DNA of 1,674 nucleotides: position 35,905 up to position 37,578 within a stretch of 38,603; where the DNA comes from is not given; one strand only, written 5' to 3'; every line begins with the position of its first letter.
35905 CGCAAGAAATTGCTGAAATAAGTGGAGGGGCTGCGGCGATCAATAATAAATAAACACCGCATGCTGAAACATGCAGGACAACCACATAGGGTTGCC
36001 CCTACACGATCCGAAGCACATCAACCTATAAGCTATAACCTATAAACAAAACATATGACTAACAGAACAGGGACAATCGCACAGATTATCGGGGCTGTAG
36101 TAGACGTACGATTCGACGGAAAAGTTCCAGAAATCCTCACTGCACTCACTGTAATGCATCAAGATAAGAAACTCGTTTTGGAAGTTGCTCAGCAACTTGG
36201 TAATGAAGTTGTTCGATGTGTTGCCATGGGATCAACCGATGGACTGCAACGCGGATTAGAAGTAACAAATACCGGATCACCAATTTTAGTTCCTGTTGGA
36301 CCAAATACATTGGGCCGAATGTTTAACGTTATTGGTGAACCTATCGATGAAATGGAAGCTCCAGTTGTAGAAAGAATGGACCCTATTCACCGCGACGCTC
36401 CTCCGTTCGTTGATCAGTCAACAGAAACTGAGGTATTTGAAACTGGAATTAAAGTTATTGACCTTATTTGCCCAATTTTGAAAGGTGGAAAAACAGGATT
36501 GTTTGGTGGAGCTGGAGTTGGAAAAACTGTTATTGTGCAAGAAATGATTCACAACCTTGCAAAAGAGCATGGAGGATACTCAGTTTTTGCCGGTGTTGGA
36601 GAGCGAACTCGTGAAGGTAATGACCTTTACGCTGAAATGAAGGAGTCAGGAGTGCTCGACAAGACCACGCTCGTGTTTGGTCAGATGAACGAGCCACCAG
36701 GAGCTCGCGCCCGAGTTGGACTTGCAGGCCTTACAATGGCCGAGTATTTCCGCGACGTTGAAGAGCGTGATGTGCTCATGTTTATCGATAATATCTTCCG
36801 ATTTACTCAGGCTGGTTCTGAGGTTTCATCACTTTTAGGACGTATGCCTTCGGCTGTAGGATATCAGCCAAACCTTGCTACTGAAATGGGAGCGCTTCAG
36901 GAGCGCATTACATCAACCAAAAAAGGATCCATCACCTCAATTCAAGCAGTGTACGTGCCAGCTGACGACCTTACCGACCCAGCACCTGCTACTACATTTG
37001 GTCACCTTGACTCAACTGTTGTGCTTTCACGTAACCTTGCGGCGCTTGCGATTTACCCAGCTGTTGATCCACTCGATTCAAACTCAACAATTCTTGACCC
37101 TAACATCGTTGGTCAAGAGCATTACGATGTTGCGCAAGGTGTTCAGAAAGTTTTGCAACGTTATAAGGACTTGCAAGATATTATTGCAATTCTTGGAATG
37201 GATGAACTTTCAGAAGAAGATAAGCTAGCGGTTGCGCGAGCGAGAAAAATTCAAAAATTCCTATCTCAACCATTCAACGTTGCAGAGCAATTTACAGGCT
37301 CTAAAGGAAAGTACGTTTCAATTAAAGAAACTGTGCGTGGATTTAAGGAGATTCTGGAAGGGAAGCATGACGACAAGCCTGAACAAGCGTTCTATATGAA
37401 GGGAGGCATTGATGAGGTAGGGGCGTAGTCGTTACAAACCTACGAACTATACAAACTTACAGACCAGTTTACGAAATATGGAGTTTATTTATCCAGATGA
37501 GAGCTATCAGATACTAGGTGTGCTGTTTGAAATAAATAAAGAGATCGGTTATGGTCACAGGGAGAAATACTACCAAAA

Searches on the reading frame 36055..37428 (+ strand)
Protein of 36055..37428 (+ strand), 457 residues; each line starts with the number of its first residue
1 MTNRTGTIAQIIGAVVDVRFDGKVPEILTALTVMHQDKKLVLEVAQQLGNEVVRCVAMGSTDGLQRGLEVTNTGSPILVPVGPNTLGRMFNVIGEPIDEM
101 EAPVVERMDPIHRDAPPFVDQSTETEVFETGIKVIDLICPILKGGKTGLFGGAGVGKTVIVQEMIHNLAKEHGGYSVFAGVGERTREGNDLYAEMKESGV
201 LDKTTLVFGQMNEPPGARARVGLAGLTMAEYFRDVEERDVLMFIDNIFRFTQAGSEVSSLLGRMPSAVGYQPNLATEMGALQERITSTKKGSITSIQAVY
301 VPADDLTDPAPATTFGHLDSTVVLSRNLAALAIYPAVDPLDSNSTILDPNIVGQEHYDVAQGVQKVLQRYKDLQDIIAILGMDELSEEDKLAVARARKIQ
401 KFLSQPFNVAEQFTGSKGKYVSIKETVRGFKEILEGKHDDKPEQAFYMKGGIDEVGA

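Call 11: find_encoding_contigs(protein=window:36055-37428:+, flank=10000, max_places=10)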
Protein window:36055-37428:+ (457 aa): 1 contig read that carries it; 1 place shown.
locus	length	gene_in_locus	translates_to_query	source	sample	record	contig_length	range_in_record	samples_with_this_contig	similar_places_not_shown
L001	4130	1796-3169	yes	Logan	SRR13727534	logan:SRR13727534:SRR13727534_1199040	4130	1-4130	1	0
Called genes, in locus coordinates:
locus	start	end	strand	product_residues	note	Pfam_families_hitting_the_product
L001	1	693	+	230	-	?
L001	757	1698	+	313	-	PF00231:ATP-synt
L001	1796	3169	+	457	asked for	PF02874:ATP-synt_ab_N, PF00006:ATP-synt_ab, PF22919:ATP-synt_VA_C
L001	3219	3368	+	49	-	-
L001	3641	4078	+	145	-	PF02823:ATP-synt_DE_N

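Call 36: find_homologous_proteins(query=window:36055-37428:+, max_evalue=1e-150)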
Query window:36055-37428:+ (457 aa): 7992 proteins with E <= 1e-150 among 8000 candidates; the best 120 are listed.
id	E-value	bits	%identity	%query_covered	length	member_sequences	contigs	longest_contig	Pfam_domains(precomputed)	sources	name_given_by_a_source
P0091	1.7e-298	1008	100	100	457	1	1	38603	PF02874.30,PF00006.32,PF22919.2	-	-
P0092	4.3e-267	904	90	100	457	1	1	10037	PF02874.30,PF00006.32,PF22919.2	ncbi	ncbi:MAG: F0F1 ATP synthase subunit beta [bacterium]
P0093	5.1e-251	851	87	99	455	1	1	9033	PF02874.30,PF00006.32,PF22919.2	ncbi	-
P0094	5.3e-251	851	85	100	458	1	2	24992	PF02874.30,PF00006.32,PF22919.2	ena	-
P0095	6.4e-251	851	85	100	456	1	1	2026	PF02874.30,PF00006.32,PF22919.2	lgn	-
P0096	8.7e-251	850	85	100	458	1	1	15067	PF02874.30,PF00006.32,PF22919.2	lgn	-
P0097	9.4e-251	850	87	100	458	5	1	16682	PF02874.30,PF00006.32,PF22919.2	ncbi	ncbi:MAG: F0F1 ATP synthase subunit beta [Patescibacteria group bacterium]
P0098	1.3e-250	850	87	99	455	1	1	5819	PF02874.30,PF00006.32,PF22919.2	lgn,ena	-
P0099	1.9e-250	849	84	100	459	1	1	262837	PF02874.30,PF00006.32,PF22919.2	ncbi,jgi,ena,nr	ncbi:F0F1 ATP synthase subunit beta [Candidatus Uhrbacteria bacterium]|jgi:F-type H+/Na+-transportin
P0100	4.6e-250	848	83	99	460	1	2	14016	PF02874.30,PF00006.32,PF22919.2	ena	-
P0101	5.2e-250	848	85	99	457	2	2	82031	PF02874.30,PF00006.32,PF22919.2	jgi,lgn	-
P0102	5.3e-250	848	85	100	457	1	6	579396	PF02874.30,PF00006.32,PF22919.2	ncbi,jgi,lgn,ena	-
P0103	1.1e-249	847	85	100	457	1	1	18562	PF02874.30,PF00006.32,PF22919.2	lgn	-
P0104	1.1e-249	847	85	98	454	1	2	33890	PF02874.30,PF00006.32,PF22919.2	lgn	-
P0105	2.3e-249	846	85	99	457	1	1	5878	PF02874.30,PF00006.32,PF22919.2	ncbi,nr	ncbi:F0F1 ATP synthase subunit beta [Candidatus Parcubacteria bacterium]|nr:MAG: F0F1 ATP synthase s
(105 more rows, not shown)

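Call 37: find_encoding_contigs(protein=P0092, flank=6000, max_places=2)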
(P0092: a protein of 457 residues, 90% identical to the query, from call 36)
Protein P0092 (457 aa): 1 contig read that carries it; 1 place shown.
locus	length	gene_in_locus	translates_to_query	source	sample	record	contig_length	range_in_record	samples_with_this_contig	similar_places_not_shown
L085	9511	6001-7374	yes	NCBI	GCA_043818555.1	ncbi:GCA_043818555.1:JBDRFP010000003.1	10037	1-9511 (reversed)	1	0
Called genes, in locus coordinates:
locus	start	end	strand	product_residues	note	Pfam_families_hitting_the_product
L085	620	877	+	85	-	PF09527:ATPase_gene1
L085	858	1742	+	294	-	PF00119:ATP-synt_A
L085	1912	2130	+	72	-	PF00137:ATP-synt_C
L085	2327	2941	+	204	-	PF00430:ATP-synt_B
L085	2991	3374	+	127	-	PF00213:OSCP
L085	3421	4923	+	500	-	PF02874:ATP-synt_ab_N, PF00006:ATP-synt_ab, PF00306:ATP-synt_ab_C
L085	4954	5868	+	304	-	PF00231:ATP-synt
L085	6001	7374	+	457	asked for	PF02874:ATP-synt_ab_N, PF00006:ATP-synt_ab, PF22919:ATP-synt_VA_C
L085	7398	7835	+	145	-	PF02823:ATP-synt_DE_N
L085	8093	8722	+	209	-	-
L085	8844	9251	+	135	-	PF20393:Pro_CA_2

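Call 38: find_encoding_contigs(protein=P0093, flank=6000, max_places=2)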
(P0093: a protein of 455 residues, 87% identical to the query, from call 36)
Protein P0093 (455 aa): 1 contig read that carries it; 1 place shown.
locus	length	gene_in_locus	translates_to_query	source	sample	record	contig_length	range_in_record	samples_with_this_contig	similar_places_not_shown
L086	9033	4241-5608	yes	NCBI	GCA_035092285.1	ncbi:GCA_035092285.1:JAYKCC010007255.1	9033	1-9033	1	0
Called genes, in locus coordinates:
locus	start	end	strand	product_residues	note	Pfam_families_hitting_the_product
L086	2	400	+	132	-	?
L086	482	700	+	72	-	PF00137:ATP-synt_C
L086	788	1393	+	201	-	PF00430:ATP-synt_B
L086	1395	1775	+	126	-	PF00213:OSCP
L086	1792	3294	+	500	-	PF02874:ATP-synt_ab_N, PF00006:ATP-synt_ab, PF06745:ATPase (weak), PF00306:ATP-synt_ab_C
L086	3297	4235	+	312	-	PF00231:ATP-synt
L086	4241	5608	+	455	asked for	PF02874:ATP-synt_ab_N, PF00006:ATP-synt_ab, PF22919:ATP-synt_VA_C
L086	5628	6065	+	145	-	PF02823:ATP-synt_DE_N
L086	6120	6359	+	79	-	-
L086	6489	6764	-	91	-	-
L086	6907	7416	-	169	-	-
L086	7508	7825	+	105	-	-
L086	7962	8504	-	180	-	-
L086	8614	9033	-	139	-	?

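Call 39: find_encoding_contigs(protein=P0097, flank=6000, max_places=2)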
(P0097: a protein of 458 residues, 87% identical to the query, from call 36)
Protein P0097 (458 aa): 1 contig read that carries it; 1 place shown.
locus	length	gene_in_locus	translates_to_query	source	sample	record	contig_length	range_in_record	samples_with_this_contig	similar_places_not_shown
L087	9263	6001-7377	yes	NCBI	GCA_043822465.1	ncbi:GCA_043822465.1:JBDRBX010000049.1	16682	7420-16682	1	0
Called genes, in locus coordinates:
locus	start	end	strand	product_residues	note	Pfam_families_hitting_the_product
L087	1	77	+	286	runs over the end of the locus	PF01026:TatD_DNase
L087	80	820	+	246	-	PF00117:GATase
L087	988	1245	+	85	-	PF09527:ATPase_gene1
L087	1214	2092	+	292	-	PF00119:ATP-synt_A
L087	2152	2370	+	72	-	PF00137:ATP-synt_C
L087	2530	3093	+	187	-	PF00430:ATP-synt_B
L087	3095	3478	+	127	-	PF00213:OSCP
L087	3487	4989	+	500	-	PF02874:ATP-synt_ab_N, PF00006:ATP-synt_ab, PF06745:ATPase (weak), PF00306:ATP-synt_ab_C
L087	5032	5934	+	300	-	PF00231:ATP-synt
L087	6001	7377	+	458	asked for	PF02874:ATP-synt_ab_N, PF00006:ATP-synt_ab, PF22919:ATP-synt_VA_C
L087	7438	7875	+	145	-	PF02823:ATP-synt_DE_N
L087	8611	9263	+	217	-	PF00580:UvrD-helicase, PF13245:AAA_19, PF13604:AAA_30 (weak)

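Call 40: find_encoding_contigs(protein=P0094, flank=6000, max_places=2)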
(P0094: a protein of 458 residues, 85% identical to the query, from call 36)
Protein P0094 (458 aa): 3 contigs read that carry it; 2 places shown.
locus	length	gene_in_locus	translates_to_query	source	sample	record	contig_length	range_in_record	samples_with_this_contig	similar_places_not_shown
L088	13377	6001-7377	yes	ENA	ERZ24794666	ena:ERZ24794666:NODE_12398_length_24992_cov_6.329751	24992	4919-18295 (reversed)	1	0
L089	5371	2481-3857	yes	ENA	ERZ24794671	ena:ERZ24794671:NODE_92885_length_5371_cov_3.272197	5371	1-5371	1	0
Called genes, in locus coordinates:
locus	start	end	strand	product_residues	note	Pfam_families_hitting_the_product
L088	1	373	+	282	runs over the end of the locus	PF01026:TatD_DNase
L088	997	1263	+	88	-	PF09527:ATPase_gene1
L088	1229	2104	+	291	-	PF00119:ATP-synt_A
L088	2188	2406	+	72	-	PF00137:ATP-synt_C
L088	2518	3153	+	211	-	PF00430:ATP-synt_B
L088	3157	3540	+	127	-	PF00213:OSCP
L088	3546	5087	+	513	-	PF02874:ATP-synt_ab_N, PF00006:ATP-synt_ab, PF00306:ATP-synt_ab_C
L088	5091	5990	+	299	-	PF00231:ATP-synt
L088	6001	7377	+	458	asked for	PF02874:ATP-synt_ab_N, PF00006:ATP-synt_ab, PF22919:ATP-synt_VA_C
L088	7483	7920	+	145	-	PF02823:ATP-synt_DE_N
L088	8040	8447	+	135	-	PF20393:Pro_CA_2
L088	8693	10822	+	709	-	PF07705:CARDB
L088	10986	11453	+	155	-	-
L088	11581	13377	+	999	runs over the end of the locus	PF00580:UvrD-helicase, PF01443:Viral_helicase1 (faint), PF13086:AAA_11 (faint), PF13245:AAA_19, PF21445:ADDB_N, PF13361:UvrD_C, PF13538:UvrD_C_2 (weak), PF12705:PDDEXK_1, +2 more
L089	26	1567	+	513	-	PF02874:ATP-synt_ab_N, PF00006:ATP-synt_ab, PF00306:ATP-synt_ab_C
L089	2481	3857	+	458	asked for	PF02874:ATP-synt_ab_N, PF00006:ATP-synt_ab, PF22919:ATP-synt_VA_C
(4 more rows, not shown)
